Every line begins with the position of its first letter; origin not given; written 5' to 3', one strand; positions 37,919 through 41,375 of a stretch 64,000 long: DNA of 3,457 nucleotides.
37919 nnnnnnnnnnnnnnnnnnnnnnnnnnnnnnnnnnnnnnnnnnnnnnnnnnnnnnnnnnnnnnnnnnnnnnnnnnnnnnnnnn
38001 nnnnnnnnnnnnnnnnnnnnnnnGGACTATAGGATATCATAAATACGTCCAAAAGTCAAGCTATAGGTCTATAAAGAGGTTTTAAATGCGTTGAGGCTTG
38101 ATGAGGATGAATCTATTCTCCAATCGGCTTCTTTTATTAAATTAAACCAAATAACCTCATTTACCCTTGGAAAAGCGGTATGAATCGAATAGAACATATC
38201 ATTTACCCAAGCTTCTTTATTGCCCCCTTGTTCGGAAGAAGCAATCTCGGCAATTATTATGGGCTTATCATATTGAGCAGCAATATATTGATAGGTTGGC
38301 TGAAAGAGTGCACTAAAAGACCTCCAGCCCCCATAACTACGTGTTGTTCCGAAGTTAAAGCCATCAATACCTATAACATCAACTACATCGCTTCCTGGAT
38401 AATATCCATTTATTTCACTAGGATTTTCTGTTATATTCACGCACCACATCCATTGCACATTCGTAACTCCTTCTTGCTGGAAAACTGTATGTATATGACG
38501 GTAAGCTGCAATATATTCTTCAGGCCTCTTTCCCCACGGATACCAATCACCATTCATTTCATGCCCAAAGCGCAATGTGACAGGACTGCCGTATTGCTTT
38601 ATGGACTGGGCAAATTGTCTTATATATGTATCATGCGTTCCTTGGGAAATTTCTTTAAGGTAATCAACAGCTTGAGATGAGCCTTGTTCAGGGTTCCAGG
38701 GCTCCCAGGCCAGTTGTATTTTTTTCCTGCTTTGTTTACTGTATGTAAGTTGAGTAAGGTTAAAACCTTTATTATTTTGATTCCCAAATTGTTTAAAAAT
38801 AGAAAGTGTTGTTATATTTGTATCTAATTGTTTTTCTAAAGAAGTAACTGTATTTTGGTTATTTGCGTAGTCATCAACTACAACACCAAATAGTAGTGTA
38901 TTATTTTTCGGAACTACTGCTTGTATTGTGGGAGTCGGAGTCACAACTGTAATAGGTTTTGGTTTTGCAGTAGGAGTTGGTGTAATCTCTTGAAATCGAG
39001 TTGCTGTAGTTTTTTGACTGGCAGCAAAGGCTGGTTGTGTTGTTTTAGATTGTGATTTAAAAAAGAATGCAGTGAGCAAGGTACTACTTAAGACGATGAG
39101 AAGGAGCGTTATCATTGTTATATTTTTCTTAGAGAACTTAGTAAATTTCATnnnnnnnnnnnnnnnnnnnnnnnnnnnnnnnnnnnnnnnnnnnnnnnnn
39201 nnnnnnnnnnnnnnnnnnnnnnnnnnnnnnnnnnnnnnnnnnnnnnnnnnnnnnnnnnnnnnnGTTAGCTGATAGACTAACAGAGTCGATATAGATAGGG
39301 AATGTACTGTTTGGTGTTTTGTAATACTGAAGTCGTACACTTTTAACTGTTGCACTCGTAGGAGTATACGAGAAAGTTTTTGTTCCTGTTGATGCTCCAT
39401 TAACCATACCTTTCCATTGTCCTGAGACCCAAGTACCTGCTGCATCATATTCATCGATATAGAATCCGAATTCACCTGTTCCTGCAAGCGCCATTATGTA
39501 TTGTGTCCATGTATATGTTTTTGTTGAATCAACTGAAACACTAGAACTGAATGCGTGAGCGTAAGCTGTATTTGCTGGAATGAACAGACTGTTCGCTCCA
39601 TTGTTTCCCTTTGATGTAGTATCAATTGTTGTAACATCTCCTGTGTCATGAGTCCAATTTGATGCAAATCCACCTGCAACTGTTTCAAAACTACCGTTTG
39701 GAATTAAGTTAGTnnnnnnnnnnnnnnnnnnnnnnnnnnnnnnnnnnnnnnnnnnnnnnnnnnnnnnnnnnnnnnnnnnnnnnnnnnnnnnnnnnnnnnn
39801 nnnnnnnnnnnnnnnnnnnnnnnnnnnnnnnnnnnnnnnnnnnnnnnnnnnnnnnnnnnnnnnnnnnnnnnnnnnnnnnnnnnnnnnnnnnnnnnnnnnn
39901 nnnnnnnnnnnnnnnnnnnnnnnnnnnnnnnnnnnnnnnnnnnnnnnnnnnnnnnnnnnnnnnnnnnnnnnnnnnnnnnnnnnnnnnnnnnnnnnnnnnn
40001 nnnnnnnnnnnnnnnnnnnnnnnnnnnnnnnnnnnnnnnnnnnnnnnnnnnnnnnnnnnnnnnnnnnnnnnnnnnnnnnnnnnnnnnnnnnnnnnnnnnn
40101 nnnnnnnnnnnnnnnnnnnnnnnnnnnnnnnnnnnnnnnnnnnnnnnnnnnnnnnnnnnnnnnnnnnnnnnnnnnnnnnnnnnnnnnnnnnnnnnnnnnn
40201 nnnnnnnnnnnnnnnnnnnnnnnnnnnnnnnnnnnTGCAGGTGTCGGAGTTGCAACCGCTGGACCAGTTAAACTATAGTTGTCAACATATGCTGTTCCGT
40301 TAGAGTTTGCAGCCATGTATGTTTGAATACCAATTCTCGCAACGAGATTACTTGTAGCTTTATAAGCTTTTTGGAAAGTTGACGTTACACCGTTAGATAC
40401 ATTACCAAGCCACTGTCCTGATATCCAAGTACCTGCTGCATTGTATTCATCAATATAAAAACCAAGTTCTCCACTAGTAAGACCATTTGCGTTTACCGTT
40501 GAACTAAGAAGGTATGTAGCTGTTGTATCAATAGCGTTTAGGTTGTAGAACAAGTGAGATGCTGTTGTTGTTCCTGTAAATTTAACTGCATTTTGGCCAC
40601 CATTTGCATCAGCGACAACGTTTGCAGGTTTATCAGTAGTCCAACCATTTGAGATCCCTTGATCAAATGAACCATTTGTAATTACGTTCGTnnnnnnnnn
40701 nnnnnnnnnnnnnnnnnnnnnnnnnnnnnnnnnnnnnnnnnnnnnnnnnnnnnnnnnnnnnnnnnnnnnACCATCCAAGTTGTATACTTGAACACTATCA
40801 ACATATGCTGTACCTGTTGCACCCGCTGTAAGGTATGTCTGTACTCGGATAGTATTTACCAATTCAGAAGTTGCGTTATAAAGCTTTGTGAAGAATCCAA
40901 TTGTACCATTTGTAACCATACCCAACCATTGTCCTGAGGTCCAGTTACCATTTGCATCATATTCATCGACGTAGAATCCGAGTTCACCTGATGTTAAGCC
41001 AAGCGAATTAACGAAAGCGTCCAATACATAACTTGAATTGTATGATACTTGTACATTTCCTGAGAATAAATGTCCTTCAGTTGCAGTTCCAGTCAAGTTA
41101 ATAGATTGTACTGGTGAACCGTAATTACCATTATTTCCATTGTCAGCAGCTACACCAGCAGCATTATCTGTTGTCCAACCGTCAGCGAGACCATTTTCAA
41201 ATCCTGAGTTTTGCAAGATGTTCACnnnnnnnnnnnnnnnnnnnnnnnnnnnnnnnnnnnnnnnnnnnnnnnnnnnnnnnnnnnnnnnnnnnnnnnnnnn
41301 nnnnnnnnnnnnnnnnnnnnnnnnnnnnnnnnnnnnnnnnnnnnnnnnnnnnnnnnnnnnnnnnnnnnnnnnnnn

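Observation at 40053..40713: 202-bp perfect direct repeat inside the 924-aa deacetylase-CBM gene (tandem CBM module duplication)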

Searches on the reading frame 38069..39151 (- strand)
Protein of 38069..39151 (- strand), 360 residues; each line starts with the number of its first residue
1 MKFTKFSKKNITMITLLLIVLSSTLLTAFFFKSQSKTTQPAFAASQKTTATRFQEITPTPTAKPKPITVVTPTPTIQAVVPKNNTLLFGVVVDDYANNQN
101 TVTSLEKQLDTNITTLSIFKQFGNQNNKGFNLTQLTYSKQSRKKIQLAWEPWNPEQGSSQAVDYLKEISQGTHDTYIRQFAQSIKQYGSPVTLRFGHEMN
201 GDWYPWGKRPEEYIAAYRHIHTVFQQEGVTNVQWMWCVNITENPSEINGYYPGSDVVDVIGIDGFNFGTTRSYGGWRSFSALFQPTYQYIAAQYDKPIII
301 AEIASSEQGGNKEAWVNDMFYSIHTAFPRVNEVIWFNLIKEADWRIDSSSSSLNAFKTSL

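Call 5: search_protein_families(library=pfam, proteins=[window:38069-39151:-], max_evalue=0.01)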
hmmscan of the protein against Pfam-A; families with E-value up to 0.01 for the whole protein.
window:38069-39151:- (360 aa): 1 family
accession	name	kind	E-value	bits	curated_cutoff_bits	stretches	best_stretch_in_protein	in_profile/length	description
PF02156.21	Glyco_hydro_26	-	4e-14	53.1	20.2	1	177-287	139-252/311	Glycosyl hydrolase family 26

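Call 54: search_protein_families(library=ncbifam, proteins=[window:38069-39151:-], max_evalue=0.1)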
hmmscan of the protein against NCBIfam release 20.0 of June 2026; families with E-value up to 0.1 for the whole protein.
window:38069-39151:- (360 aa): 1 family
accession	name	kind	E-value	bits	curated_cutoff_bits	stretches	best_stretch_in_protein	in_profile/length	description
NF038218.1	IcmG_DotF_IVB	equivalog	0.022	14.4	200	1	11-142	53-180/266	type IVB secretion system protein IcmG/DotF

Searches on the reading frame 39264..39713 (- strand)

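Call 19: search_protein_families(library=pfam, proteins=[window:39264-39713:-], max_evalue=10)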
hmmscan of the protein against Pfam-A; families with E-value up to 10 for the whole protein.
seq(150 aa): 1 family
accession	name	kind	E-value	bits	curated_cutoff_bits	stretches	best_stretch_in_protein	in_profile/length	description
PF13385.13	Laminin_G_3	-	0.017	15.7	27.6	2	91-147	84-140/151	Concanavalin A-like lectin/glucanases superfamily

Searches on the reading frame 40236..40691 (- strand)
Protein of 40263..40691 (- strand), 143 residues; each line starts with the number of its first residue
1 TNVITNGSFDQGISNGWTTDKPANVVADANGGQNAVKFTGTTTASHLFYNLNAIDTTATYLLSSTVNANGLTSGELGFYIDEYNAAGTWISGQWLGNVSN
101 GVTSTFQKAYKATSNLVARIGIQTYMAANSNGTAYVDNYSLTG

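Call 19: search_protein_families(library=pfam, proteins=[window:40263-40691:-], max_evalue=10)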
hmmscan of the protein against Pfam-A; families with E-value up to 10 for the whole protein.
seq(143 aa): 1 family
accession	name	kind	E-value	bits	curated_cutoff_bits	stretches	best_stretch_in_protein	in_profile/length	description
PF02018.23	CBM_4_9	-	0.00028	21.7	25.9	1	2-113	2-119/136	Carbohydrate binding domain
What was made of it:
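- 40236..40691 (-): CBM-like module 2 (aa 449-600). CBM_4_9 E 2.8e-4 (call 19).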

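Call 34: predict_structure(alignment_id=A1)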
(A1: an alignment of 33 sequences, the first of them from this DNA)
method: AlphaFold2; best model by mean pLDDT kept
length: 152 residues; sequences in the alignment: 33
mean_pLDDT: 93.0   pTM: 0.86
mean pLDDT of the five models: 93.0, 92.3, 92.4, 92.1, 90.9
residues with pLDDT >= 90: 136; 70-90: 6; 50-70: 6; < 50: 4
segments of 3 or more residues with pLDDT < 50: 147-149
pLDDT, mean of each block of 10 residues (from residue 1): 93 96 94 88 98 94 97 97 97 96 96 97 98 97 64 54
secondary structure, 60 per line:
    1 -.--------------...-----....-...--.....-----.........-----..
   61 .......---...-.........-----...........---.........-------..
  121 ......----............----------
elements in order: E17-19 E25-28 E35-39 E45-53 E59-67 E71-73 E75-83 E89-99 E103-111 E119-126 E131-142
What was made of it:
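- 40236..40691 (-): AlphaFold2 model with pLDDT 93 (call 34).
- On CBM4/9/16/22-type carbohydrate-binding module: Model pLDDT 93 (call 34).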

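Call 36: fold_search(model_id=the predicted structure, library=pdb)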
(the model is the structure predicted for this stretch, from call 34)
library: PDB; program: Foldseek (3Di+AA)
matches with E <= 10: 1616; with E <= 0.001: 227
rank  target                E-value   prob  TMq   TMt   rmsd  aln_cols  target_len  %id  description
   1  2zex_A                1.2e-08  1.00  0.74  0.76   3.7       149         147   17  Family 16 carbohydrate binding module (released 2008-03-04)
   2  2zew_A                1.2e-08  1.00  0.74  0.77   3.4       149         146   17  Family 16 Cabohydrate Binding Domain Module 1 (released 2008-03-04)
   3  2zey_A                2.5e-08  1.00  0.74  0.77   3.6       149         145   17  Family 16 carbohydrate binding module (released 2008-03-04)
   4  3oeb_A                3.1e-08  1.00  0.75  0.78   3.4       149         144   17  Crystal structure of the Q121E mutant of C.polysaccharolyticus CBM16-1 bound to mannopentaose (released 2010-08-25)
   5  8xmz_A                3.2e-08  1.00  0.68  0.74   3.8       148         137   20  Crystal structure of a novel porphyran-binding carbohydrate binding module (released 2024-01-17)
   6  3oea_A                5.8e-08  1.00  0.75  0.78   3.5       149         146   17  Crystal structure of the Q121E mutants of C.polysaccharolyticus CBM16-1 bound to cellopentaose (released 2010-08-25)
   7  2zex_B                6.2e-08  1.00  0.74  0.77   3.6       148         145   17  Family 16 carbohydrate binding module (released 2008-03-04)
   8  2zey_B                6.5e-08  1.00  0.75  0.79   3.4       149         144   17  Family 16 carbohydrate binding module (released 2008-03-04)
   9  2zew_B                7.6e-08  1.00  0.75  0.77   3.5       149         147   17  Family 16 Cabohydrate Binding Domain Module 1 (released 2008-03-04)
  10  8iqe_C                9.5e-08  1.00  0.67  0.21   3.8       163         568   17  Crystal structure of tetrameric K2-2 TSP (released 2024-02-21)
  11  8iq9_A                1.0e-07  1.00  0.69  0.21   3.3       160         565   17  Crystal structure of trimeric K2-2 TSP in complex with tetrasaccharide and octasaccharide (released 2024-02-21)
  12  8iqe_B                1.2e-07  1.00  0.74  0.23   3.1       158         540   17  Crystal structure of tetrameric K2-2 TSP (released 2024-02-21)
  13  2zez_C                1.3e-07  1.00  0.69  0.72   4.0       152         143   18  Family 16 Carbohydrate Binding Module-2 (released 2008-03-25)
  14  7xyc_A                2.1e-07  1.00  0.71  0.22   3.3       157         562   16  CryoEM structure of Klebsiella phage Kp7 type II tail fiber gp52 in vitro (released 2023-06-07)
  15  8iq5_D                2.4e-07  1.00  0.70  0.22   3.4       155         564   16  Crystal structure of trimeric K2-2 TSP (released 2024-02-21)
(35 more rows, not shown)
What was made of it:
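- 40236..40691 (-): Best PDB matches are CBM16, CBM22 and CBM4, TM about 0.75 (call 36).
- On CBM4/9/16/22-type carbohydrate-binding module: Foldseek top hits are CBM16 2zex/2zew/3oeb with TM 0.74-0.78, followed by CBM22, CBM4 and CBM61 (call 36).
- Closest known: Tandem CBM arrays of glycoside hydrolases. Same: The same beta-jelly-roll fold (TM about 0.64-0.78, call 36), arranged as repeated modules joined by linkers next to a carbohydrate-active catalytic domain.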

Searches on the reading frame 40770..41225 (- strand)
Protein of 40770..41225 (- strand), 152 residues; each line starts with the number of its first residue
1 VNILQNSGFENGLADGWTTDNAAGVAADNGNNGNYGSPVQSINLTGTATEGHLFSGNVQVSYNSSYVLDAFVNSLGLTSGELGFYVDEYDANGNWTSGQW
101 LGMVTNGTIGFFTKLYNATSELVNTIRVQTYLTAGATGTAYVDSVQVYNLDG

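Call 19: search_protein_families(library=pfam, proteins=[window:40770-41225:-], max_evalue=10)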
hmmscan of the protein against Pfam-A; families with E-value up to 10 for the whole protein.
seq(152 aa): 1 family
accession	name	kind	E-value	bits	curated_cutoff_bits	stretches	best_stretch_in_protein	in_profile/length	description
PF02018.23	CBM_4_9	-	0.0008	20.2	25.9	1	2-94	2-94/136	Carbohydrate binding domain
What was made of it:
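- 40743..41225 (-): CBM-like module 1 (aa 271-431). Pfam CBM_4_9 E 8e-4, below threshold (call 19).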
